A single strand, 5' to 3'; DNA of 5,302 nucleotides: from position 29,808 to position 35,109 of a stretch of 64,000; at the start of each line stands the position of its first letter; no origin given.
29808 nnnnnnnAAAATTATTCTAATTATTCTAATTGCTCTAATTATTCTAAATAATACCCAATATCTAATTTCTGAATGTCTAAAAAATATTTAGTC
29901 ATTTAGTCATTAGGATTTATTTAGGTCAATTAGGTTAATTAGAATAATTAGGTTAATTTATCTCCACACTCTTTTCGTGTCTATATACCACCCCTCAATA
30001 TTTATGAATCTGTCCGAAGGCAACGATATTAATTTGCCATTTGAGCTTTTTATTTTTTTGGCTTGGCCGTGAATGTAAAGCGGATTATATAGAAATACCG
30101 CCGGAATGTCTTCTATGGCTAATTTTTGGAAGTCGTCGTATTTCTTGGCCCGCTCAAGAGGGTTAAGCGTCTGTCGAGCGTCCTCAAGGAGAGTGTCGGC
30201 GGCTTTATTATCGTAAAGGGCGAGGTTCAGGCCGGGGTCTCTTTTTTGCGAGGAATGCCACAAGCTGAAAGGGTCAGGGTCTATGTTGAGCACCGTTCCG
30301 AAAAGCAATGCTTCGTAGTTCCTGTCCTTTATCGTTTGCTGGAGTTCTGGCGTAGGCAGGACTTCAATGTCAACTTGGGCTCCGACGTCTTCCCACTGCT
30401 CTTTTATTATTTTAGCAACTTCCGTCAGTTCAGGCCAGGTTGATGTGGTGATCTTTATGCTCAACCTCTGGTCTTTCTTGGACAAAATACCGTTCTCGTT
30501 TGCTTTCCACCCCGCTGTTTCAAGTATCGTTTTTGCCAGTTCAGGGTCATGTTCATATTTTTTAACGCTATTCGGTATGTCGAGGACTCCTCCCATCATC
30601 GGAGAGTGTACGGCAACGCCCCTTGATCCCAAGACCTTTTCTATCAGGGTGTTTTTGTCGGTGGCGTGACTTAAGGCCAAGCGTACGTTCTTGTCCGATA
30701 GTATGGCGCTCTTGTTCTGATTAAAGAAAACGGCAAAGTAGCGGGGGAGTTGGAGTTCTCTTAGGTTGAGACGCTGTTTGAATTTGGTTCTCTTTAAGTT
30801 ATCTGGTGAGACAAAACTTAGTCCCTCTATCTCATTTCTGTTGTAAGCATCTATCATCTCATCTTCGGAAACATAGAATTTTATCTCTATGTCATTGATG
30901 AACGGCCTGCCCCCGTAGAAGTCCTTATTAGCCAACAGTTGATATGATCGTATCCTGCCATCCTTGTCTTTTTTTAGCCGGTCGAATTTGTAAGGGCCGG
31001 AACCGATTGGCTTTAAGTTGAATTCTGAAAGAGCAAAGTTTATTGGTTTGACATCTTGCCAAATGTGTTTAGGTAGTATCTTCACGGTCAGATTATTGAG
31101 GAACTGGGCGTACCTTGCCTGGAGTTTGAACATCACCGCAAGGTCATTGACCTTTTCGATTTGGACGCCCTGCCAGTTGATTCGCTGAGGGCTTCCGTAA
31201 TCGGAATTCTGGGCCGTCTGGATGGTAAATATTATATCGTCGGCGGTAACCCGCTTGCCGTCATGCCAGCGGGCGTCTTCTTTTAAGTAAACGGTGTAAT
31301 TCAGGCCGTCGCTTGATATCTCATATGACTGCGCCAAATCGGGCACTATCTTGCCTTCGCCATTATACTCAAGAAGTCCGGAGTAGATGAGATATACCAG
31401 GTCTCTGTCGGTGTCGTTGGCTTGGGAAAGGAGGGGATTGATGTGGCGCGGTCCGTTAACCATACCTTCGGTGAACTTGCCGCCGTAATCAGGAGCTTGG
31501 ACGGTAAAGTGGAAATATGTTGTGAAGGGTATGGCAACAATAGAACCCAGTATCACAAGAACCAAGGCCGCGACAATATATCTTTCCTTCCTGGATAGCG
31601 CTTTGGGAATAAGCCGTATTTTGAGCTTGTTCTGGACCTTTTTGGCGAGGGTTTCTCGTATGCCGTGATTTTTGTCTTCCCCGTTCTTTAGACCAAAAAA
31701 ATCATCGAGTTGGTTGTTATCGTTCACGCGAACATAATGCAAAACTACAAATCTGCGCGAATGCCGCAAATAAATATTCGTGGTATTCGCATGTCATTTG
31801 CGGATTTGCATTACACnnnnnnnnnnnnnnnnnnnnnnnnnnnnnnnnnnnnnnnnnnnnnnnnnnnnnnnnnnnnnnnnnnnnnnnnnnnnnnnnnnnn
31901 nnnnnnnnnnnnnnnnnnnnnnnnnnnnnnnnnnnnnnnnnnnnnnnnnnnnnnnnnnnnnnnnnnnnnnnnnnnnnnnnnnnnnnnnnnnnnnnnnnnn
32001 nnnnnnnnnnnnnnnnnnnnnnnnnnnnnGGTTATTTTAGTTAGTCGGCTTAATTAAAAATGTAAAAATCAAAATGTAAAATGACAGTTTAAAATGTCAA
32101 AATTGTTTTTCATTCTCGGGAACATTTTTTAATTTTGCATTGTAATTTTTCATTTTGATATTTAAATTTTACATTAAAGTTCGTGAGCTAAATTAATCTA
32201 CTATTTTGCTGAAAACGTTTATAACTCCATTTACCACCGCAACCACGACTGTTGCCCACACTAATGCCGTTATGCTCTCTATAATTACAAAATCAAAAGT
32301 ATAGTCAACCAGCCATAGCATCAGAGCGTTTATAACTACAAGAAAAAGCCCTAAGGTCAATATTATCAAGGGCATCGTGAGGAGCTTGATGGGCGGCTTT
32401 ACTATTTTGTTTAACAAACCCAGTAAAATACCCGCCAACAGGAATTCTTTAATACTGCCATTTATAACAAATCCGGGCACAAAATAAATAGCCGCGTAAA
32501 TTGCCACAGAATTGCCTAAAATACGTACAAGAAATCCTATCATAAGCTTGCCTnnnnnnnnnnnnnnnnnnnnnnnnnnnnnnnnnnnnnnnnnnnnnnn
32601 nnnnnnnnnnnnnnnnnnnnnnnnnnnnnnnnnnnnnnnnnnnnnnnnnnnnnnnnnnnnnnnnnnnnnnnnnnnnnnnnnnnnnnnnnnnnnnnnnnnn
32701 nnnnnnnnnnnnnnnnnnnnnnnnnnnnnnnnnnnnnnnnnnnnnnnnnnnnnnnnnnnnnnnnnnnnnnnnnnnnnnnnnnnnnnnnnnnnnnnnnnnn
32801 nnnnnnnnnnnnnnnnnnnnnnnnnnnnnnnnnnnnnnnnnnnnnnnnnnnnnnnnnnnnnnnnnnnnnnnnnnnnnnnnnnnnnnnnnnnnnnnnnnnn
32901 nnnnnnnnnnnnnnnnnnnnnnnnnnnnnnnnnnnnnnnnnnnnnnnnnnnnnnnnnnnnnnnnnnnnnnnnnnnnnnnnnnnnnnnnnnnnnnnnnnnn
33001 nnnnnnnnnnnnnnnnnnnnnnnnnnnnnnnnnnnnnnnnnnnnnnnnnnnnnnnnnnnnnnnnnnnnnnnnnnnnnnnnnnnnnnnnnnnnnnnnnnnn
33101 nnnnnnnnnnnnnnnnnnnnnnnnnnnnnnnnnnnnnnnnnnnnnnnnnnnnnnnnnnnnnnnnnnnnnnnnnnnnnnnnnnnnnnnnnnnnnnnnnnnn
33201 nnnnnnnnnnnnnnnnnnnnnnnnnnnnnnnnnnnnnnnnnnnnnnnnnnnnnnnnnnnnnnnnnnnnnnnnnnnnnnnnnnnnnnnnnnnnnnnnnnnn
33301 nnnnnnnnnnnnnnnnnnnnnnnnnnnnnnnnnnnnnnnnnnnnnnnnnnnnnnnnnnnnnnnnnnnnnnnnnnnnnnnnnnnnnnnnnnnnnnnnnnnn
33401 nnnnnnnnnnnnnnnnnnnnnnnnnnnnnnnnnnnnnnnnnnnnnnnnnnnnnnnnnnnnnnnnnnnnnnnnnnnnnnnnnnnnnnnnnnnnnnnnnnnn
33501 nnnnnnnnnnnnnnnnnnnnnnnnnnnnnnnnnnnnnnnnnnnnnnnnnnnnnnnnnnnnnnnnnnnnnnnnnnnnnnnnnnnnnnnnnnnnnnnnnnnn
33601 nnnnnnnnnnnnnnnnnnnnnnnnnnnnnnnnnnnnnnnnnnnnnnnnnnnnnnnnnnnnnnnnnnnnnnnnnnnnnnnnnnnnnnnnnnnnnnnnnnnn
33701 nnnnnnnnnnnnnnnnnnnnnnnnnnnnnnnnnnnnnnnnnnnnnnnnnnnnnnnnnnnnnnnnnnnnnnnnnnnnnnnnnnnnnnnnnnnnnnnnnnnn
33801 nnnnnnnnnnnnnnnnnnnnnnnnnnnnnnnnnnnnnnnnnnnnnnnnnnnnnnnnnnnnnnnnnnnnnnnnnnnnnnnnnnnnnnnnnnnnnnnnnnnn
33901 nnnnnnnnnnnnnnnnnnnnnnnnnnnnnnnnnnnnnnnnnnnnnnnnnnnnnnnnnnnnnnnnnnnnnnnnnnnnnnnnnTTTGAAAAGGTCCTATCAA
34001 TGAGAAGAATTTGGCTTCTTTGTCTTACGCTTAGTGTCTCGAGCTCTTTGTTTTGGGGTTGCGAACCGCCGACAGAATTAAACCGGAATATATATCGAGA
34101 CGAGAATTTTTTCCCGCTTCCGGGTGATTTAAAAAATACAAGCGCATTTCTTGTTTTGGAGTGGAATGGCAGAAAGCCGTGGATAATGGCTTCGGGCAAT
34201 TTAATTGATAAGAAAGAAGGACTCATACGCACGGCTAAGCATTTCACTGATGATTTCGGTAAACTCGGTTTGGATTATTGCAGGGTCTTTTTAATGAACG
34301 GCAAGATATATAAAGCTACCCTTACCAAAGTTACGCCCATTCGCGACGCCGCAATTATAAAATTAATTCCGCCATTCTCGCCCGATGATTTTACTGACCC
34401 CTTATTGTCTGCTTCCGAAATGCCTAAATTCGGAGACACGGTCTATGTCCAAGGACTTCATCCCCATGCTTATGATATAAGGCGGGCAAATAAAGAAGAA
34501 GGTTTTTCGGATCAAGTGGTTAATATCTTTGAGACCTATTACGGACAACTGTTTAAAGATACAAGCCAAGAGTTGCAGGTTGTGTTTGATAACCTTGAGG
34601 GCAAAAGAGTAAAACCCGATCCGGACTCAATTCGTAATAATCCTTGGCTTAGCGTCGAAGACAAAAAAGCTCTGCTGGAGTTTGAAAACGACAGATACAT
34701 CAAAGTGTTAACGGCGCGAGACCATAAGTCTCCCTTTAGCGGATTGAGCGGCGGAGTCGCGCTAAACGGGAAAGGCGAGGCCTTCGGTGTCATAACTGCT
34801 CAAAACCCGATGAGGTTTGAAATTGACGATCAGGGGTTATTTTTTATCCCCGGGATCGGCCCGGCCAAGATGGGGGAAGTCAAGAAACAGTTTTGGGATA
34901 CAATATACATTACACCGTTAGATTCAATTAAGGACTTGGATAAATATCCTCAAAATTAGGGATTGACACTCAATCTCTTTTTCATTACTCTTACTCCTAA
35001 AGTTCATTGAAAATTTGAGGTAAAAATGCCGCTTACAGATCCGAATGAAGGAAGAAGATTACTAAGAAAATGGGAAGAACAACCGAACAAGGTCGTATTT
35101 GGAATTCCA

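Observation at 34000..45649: Bat-like MoxR / DUF58 / vWA membrane-protein cluster expanded with three vWA paralogs, a nucleotidyltransferase-motif protein and two secreted serine-protease-like proteins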

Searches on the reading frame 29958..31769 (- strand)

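Call 89: search_protein_families(library=pfam, proteins=[window:29958-31769:-], max_evalue=0.001)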
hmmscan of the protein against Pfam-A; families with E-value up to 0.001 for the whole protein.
window:29958-31769:- (603 aa): 1 family
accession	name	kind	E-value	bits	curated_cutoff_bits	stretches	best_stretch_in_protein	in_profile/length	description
PF00496.27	SBP_bac_5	-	2.5e-70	237.9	32.4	1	140-508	1-362/368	Bacterial extracellular solute-binding proteins, family 5 Middle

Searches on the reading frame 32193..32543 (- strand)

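Call 89: search_protein_families(library=pfam, proteins=[window:32193-32543:-], max_evalue=0.001)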
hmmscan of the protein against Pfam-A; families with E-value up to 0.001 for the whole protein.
window:32193-32543:- (116 aa): 1 family
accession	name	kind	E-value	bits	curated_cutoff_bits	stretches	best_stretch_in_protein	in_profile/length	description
PF04020.18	Phage_holin_4_2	-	1.4e-22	80.7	28.8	1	3-106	2-104/105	Mycobacterial 4 TMS phage holin, superfamily IV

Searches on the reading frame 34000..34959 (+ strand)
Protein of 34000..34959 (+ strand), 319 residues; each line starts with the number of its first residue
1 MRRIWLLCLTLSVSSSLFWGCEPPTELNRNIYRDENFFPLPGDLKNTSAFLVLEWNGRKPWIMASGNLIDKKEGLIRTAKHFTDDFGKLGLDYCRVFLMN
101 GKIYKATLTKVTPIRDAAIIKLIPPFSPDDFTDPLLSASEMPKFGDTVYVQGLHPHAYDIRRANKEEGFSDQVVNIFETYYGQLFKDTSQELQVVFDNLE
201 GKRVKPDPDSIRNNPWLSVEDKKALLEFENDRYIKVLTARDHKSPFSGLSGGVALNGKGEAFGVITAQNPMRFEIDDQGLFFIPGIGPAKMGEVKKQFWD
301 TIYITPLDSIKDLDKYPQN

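Call 4: search_protein_families(library=pfam, proteins=[window:34000-34959:+], max_evalue=0.1)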
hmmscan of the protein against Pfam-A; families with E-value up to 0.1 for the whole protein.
window:34000-34959:+ (319 aa): 2 families
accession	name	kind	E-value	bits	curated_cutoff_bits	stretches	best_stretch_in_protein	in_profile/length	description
PF13365.12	Trypsin_2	-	1.8e-05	26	27.6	1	65-263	2-143/144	Trypsin-like peptidase domain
PF18016.8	SAM_3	-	0.034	14.5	22.6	1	166-204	21-60/65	SAM domain (Sterile alpha motif)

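Call 5: search_protein_families(library=ncbifam, proteins=[window:34000-34959:+], max_evalue=0.1)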
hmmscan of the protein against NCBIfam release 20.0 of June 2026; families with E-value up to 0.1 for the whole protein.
window:34000-34959:+ (319 aa): 1 family
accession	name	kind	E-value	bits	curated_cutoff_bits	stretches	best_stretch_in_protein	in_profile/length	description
NF040961.1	MamO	equivalog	0.0058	15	800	1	61-165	97-195/648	magnetosome protein MamO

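Call 80: search_protein_families(library=padloc, proteins=[window:34000-34959:+], max_evalue=0.01)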
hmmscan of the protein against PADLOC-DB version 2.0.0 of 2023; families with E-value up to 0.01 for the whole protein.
window:34000-34959:+ (319 aa): 0 families

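Call 87: list_cluster_members(proteins=[window:34000-34959:+, window:36135-37073:+, window:38235-39374:+, window:39481-40617:+, window:40702-41442:+, window:40717-41442:+, window:41445-42614:+, window:42663-43685:+, window:42615-43685:+, window:35026-36138:+])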
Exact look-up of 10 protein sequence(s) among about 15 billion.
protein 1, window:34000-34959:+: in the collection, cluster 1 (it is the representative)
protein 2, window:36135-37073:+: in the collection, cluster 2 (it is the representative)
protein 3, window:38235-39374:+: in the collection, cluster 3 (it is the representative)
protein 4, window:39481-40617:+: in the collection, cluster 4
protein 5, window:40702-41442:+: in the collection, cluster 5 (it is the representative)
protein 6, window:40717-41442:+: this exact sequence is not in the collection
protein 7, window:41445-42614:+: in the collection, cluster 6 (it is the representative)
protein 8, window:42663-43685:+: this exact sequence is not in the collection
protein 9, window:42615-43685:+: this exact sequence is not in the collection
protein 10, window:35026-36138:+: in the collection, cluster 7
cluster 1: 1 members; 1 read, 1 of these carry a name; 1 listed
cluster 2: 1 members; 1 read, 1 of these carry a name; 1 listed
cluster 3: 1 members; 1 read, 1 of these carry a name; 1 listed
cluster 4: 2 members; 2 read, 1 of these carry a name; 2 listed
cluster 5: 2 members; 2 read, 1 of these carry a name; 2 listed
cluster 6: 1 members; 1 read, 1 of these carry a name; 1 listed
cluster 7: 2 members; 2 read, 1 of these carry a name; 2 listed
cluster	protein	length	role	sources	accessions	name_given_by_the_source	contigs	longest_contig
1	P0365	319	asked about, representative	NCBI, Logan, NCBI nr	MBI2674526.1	MAG: hypothetical protein HYX22_02210 [Candidatus Yanofskybacteria bacterium] | hypothetical protein [Candidatus Yanofskybacteria bacterium]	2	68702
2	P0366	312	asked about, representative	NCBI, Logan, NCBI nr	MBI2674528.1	MAG: hypothetical protein HYX22_02220 [Candidatus Yanofskybacteria bacterium] | hypothetical protein [Candidatus Yanofskybacteria bacterium]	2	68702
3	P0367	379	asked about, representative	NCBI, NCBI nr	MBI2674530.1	MAG: VWA domain-containing protein [Candidatus Yanofskybacteria bacterium] | VWA domain-containing protein [Candidatus Yanofskybacteria bacterium]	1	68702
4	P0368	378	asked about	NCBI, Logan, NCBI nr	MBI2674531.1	MAG: hypothetical protein HYX22_02235 [Candidatus Yanofskybacteria bacterium] | hypothetical protein [Candidatus Yanofskybacteria bacterium]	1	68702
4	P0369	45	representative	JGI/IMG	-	-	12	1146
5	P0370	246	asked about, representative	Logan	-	-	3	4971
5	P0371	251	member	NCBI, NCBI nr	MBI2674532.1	MAG: hypothetical protein HYX22_02240 [Candidatus Yanofskybacteria bacterium] | hypothetical protein [Candidatus Yanofskybacteria bacterium]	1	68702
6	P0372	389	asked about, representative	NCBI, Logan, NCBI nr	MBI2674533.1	MAG: hypothetical protein HYX22_02245 [Candidatus Yanofskybacteria bacterium] | hypothetical protein [Candidatus Yanofskybacteria bacterium]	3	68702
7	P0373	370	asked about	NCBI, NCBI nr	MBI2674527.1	MAG: MoxR family ATPase [Candidatus Yanofskybacteria bacterium] | MoxR family ATPase [Candidatus Yanofskybacteria bacterium]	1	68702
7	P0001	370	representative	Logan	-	-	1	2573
